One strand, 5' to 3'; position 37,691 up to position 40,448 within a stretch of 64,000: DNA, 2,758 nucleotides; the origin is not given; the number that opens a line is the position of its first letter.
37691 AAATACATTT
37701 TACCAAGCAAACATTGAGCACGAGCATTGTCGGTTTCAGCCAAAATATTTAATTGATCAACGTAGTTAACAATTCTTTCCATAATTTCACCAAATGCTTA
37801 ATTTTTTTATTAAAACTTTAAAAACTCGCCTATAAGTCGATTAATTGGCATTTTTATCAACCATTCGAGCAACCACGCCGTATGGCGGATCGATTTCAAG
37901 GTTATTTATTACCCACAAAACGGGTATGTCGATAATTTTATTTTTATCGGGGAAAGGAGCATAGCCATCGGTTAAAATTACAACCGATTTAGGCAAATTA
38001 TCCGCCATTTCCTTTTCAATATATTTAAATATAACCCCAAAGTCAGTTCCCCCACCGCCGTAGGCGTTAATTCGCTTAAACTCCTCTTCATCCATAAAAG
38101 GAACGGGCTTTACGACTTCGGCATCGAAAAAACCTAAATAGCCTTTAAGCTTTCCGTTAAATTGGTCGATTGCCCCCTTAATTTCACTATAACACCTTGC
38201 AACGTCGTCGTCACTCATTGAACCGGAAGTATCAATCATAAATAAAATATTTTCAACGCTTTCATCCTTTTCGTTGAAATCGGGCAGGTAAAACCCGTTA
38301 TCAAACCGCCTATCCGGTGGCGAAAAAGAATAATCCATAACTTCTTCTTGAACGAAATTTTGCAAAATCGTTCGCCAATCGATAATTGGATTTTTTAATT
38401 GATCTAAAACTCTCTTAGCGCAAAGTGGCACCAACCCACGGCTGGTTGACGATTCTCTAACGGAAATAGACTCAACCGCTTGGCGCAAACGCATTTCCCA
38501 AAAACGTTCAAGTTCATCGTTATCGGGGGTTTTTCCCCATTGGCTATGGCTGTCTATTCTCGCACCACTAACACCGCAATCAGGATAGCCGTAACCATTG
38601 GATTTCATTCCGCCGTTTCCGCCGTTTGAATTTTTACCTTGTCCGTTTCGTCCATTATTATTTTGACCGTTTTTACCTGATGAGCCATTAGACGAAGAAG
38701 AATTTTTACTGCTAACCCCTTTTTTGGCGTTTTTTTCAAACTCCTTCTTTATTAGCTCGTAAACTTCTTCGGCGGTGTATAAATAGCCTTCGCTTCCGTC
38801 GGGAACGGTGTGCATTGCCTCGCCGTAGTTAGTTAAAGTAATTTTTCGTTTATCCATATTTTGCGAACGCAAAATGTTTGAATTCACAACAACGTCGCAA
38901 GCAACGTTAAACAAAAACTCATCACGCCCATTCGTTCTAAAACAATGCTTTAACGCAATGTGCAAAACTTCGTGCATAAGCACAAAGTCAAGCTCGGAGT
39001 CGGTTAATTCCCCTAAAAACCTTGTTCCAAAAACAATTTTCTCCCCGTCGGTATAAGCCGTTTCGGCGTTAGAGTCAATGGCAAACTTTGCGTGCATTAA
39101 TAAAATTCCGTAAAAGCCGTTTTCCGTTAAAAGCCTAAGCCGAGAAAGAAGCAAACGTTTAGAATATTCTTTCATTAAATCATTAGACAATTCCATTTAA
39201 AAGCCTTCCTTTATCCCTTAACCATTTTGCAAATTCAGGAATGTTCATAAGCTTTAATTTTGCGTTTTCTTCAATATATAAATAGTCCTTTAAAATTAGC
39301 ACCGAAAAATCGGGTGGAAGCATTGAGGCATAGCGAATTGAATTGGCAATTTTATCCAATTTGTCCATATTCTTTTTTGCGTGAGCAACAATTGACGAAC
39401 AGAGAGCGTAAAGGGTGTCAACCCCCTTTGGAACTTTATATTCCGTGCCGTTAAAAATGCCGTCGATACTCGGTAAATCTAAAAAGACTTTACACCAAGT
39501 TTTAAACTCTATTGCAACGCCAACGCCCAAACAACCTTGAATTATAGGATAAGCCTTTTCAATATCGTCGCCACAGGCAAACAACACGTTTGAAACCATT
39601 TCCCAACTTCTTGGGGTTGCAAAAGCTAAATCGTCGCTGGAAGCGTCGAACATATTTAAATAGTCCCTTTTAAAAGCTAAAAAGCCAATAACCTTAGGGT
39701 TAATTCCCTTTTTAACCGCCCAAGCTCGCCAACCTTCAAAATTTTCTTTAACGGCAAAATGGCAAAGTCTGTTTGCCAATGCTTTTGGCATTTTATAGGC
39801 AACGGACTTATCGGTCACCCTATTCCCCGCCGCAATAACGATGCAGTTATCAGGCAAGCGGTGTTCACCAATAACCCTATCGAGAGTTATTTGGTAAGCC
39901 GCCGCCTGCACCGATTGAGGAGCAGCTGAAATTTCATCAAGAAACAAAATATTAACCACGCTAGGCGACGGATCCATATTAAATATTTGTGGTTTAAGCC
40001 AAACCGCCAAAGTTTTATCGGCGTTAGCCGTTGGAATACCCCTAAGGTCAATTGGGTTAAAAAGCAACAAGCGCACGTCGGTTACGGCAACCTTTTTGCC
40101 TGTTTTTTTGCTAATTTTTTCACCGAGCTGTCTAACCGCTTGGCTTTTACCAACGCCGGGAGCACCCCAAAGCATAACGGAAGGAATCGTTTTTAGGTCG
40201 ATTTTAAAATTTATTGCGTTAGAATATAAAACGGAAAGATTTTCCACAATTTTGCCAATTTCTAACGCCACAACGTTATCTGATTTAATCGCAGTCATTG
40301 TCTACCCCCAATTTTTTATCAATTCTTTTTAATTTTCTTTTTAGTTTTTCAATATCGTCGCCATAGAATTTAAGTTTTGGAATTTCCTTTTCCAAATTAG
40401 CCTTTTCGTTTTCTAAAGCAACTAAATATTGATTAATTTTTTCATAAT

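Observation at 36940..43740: Translationally coupled SNF2 helicase / MoxR AAA+ / zincin-VWA cassette with a Sel1 protein: candidate uncharacterised conflict system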

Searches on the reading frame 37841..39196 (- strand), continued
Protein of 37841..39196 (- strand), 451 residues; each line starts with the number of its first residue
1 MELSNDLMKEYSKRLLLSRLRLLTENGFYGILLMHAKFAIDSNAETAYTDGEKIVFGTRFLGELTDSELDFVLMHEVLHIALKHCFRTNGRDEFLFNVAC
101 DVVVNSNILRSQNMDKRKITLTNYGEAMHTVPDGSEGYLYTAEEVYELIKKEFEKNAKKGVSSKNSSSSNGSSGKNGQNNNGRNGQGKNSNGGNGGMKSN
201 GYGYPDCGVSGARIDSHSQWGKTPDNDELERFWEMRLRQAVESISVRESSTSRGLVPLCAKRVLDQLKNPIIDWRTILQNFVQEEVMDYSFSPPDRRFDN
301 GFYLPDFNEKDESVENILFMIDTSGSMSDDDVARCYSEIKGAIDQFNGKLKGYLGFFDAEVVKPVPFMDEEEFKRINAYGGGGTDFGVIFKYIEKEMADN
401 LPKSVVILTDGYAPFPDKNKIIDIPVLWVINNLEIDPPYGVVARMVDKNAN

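Call 79: get_annotated_region(hit=H65, flank=7000)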
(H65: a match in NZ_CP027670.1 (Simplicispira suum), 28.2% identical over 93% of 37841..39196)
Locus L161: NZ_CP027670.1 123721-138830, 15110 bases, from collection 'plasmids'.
description: Simplicispira suum strain SC1-8 plasmid unnamed1, complete sequence
organism: Simplicispira suum (NCBI taxid 2109915)
taxonomy: Bacteria; Pseudomonadota; Betaproteobacteria; Burkholderiales; Comamonadaceae; Simplicispira; Simplicispira suum
host: -; source: cell culture,Dust collector of pigpen; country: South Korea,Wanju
typing (MOB-suite, as given by PLSDB): conjugative; replicon rep_cluster_652; relaxase MOBH,MOBP; mating-pair formation MPF_F
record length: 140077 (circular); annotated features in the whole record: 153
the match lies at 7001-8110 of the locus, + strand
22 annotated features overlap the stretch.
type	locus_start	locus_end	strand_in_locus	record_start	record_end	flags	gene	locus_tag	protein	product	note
CDS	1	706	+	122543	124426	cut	-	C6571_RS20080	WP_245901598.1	DUF4942 domain-containing protein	-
CDS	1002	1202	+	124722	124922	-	-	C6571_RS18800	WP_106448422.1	hypothetical protein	-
CDS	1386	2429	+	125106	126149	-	-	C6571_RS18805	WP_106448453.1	ATP-binding protein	-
CDS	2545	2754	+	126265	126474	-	-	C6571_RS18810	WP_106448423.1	hypothetical protein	-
CDS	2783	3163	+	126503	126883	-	-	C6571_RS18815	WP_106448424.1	toxin of addiction system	-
CDS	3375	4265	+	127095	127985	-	-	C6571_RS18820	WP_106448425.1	hypothetical protein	-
CDS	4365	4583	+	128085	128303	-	-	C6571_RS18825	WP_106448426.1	hypothetical protein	-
CDS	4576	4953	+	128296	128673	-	-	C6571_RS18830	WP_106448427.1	hypothetical protein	-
CDS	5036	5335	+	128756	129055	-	-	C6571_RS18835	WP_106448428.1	hypothetical protein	-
CDS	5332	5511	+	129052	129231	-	-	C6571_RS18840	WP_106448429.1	hypothetical protein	-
CDS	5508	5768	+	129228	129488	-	-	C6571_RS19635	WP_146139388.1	hypothetical protein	-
CDS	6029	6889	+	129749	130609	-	-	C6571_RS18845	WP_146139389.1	hypothetical protein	-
CDS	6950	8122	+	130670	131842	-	-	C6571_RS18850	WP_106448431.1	VWA-like domain-containing protein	-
CDS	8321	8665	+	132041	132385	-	-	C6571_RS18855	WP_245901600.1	hypothetical protein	-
CDS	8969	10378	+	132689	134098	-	-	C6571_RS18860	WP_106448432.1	DNA cytosine methyltransferase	-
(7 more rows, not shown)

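Call 97: fold_search(model_id=the predicted structure, library=viral)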
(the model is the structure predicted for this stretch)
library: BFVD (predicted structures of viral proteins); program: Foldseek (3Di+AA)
matches with E <= 10: 180; with E <= 0.001: 72
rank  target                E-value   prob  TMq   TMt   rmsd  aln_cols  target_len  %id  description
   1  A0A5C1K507            5.8e-22  1.00  0.42  0.48  13.5       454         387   24  Uncharacterized protein [Pseudomonas phage Zuri]
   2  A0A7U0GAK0            2.0e-20  1.00  0.39  0.44  13.3       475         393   19  VWA-like domain-containing protein [Klebsiella phage vB_KpP_FBKp27]
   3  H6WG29                3.4e-20  1.00  0.39  0.45  12.3       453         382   23  Metallopeptidase [Cyanophage S-TIM5]
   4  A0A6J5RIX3            1.2e-18  1.00  0.38  0.31  21.2       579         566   16  VWA-like domain containing protein [uncultured Caudovirales phage]
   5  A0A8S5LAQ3            4.2e-18  1.00  0.40  0.44  14.8       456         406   17  Metallopeptidase domain protein [Podoviridae sp. ctBev14]
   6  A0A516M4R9            5.6e-18  1.00  0.35  0.35  21.9       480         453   20  (no name in the UniProt tables at hand)
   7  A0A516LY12            1.7e-17  1.00  0.37  0.41  18.5       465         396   21  (no name in the UniProt tables at hand)
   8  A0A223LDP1            2.3e-16  1.00  0.33  0.31  14.9       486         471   20  Uncharacterized protein [Bacillus phage PBS1]
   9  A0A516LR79            2.6e-16  1.00  0.37  0.42  12.1       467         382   18  (no name in the UniProt tables at hand)
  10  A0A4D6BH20            9.2e-16  1.00  0.32  0.32  15.8       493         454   18  (no name in the UniProt tables at hand)
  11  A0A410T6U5            9.7e-16  1.00  0.36  0.36  18.5       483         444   18  (no name in the UniProt tables at hand)
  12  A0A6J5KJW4            1.5e-15  1.00  0.31  0.31  18.8       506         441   20  VWA-like domain containing protein [uncultured Caudovirales phage]
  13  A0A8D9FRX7            2.1e-15  1.00  0.34  0.30  18.7       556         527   17  Gp576 [uncultured marine phage]
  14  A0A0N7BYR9            4.4e-15  1.00  0.32  0.31  15.3       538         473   18  (no name in the UniProt tables at hand)
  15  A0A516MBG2            5.3e-14  1.00  0.39  0.41  14.7       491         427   19  (no name in the UniProt tables at hand)
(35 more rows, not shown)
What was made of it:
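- There are full-length structural matches to phage proteins (call 97).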

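Call 101: search_solved_structures(query=A3, max_evalue=1)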
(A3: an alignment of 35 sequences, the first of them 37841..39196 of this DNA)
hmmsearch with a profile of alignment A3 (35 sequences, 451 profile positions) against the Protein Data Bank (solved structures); distinct sequences matched with E-value up to 1: 11.
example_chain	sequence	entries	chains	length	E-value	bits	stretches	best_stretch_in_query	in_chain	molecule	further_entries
4qhf_A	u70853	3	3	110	0.0028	19.7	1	42-84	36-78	Uncharacterized protein MJ1213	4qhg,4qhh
4qhj_A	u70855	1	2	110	0.0031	19.6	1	42-83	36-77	Uncharacterized protein MJ1213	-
4qhi_A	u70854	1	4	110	0.0042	19.1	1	48-84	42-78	Uncharacterized protein MJ1213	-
5gm6_a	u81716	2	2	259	0.13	14.3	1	165-293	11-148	Pre-mRNA-splicing factor CWC24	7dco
1n3y_A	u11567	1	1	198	0.14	14.1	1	319-351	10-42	Integrin alpha-X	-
8ga8_J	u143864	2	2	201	0.25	13.3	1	160-242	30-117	Transcriptional regulatory protein SAP30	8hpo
4z0h_O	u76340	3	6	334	0.25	13.3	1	337-368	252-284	Glyceraldehyde-3-phosphate dehydrogenase GAPC1, cytosolic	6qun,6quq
6ait_A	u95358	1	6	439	0.79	11.6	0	47-93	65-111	Beta-barrel assembly-enhancing protease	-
6sar_A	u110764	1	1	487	0.93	11.4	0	47-93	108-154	Beta-barrel assembly-enhancing protease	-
28jr_F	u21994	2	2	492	0.94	11.4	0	47-93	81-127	Beta-barrel assembly-enhancing protease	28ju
28jl_F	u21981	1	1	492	0.94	11.4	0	47-93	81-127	Beta-barrel assembly-enhancing protease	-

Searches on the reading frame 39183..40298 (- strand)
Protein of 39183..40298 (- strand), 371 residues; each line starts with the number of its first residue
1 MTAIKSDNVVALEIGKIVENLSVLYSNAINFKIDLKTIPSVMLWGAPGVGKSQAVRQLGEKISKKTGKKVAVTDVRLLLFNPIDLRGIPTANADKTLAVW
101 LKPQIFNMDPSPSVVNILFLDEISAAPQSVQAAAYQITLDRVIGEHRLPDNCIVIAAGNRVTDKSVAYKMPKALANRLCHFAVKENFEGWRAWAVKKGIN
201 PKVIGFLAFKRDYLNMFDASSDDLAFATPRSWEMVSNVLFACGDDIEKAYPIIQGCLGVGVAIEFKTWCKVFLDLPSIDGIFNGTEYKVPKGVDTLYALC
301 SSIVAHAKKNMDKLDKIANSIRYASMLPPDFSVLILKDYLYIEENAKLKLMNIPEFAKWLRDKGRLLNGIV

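Call 3: search_protein_families(library=pfam, proteins=[window:39183-40298:-], max_evalue=0.01)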
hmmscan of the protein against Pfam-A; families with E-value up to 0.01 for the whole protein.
window:39183-40298:- (371 aa): 6 families
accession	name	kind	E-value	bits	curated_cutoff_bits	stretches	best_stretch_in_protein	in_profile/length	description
PF07726.17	AAA_3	-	1.4e-08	35.2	27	1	41-178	2-129/131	ATPase family associated with various cellular activities (AAA)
PF00004.35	AAA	-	2.3e-05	25.3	21.2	1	41-162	1-112/131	ATPase family associated with various cellular activities (AAA)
PF07728.20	AAA_5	-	7.3e-05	23.2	22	1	41-162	2-125/139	AAA domain (dynein-related subfamily)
PF05673.19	DUF815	-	0.00014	21.6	23.8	1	22-79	38-86/249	Protein of unknown function (DUF815)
PF13191.12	AAA_16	-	0.0019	19.2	32.6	1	38-65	24-51/167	AAA ATPase domain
PF00158.32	Sigma54_activat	-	0.0024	18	20.2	0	117-181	96-165/168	Sigma-54 interaction domain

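Call 4: search_protein_families(library=padloc, proteins=[window:39183-40298:-], max_evalue=0.01)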
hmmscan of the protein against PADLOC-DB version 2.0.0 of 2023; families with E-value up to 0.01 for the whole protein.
window:39183-40298:- (371 aa): 2 families
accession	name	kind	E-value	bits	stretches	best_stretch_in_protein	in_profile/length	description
PDLC03838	DolB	-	0.0026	15.1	0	41-66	169-194/375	-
PDLC04140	mad8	-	0.0027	15.3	1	31-83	20-66/314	mads_8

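Call 12: search_protein_families(library=ncbifam, proteins=[window:39183-40298:-], max_evalue=0.01)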
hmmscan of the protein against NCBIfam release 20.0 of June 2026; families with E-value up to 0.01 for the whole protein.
window:39183-40298:- (371 aa): 2 families
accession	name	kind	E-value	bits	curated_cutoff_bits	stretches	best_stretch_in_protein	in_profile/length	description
NF006958.0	PRK09435.1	equivalog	0.0051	15.9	329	1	42-73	61-91/333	methylmalonyl Co-A mutase-associated GTPase MeaB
TIGR00750.1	lao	equivalog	0.0069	15.5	240.75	0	42-74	38-69/300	methylmalonyl Co-A mutase-associated GTPase MeaB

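Call 13: search_protein_families(library=phrogs, proteins=[window:39183-40298:-], max_evalue=0.001)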
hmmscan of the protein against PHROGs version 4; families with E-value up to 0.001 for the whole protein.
window:39183-40298:- (371 aa): 2 families
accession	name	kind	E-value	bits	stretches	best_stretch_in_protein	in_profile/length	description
phrog_1297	-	other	1.4e-91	308.2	1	36-368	23-354/356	ATPase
phrog_16335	-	other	2.9e-23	83.4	1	35-188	23-172/267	ATPase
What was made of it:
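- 39183..40298 (-): MoxR-class AAA+ ATPase (371 aa). Its start overlaps the helicase stop by 14 nt. Pfam AAA_3 35.2 bits (cut-off 27) (call 3). phrog_1297 full length, E 1.4e-91 (call 13).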

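Call 41: search_solved_structures(query=window:39183-40298:-, max_evalue=0.01)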
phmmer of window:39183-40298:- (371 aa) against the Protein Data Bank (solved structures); distinct sequences matched with E-value up to 0.01: 0.

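Call 103: search_solved_structures(query=A8, max_evalue=0.01)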
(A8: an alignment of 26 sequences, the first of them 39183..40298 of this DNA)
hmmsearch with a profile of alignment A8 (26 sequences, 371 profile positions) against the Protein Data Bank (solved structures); distinct sequences matched with E-value up to 0.01: 9.
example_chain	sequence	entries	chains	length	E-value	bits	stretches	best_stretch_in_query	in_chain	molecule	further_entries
6hyp_A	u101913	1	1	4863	0.00038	22.7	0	28-150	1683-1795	Midasin,Midasin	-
6i27_A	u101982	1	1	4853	0.00039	22.7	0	28-150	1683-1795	Midasin,Midasin,Midasin,Midasin,Midasin,Midasin,Midasin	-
6i26_A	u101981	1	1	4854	0.00039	22.7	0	28-150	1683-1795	Midasin,Midasin,Midasin,Midasin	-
5jcs_s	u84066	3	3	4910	0.00039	22.7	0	28-150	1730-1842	Midasin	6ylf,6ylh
9lgo_F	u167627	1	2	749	0.0056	18.8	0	40-62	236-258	ATPase family gene 2 protein homolog B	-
8rhn_O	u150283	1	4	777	0.0063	18.7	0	40-62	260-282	ATPase family gene 2 protein homolog B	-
8tw7_2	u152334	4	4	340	0.0083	18.3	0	24-132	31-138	Replication factor C subunit 2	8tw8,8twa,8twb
1sxj_D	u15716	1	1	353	0.0091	18.2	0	24-132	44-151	Activator 1 41 kDa subunit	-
7sgz_D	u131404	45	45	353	0.0091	18.2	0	24-132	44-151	Replication factor C subunit 2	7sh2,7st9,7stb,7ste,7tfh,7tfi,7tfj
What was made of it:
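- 39183..40298 (-): The profile's best PDB matches are midasin AAA domains (call 103).
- The MoxR profile hits midasin AAA domains (call 103).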
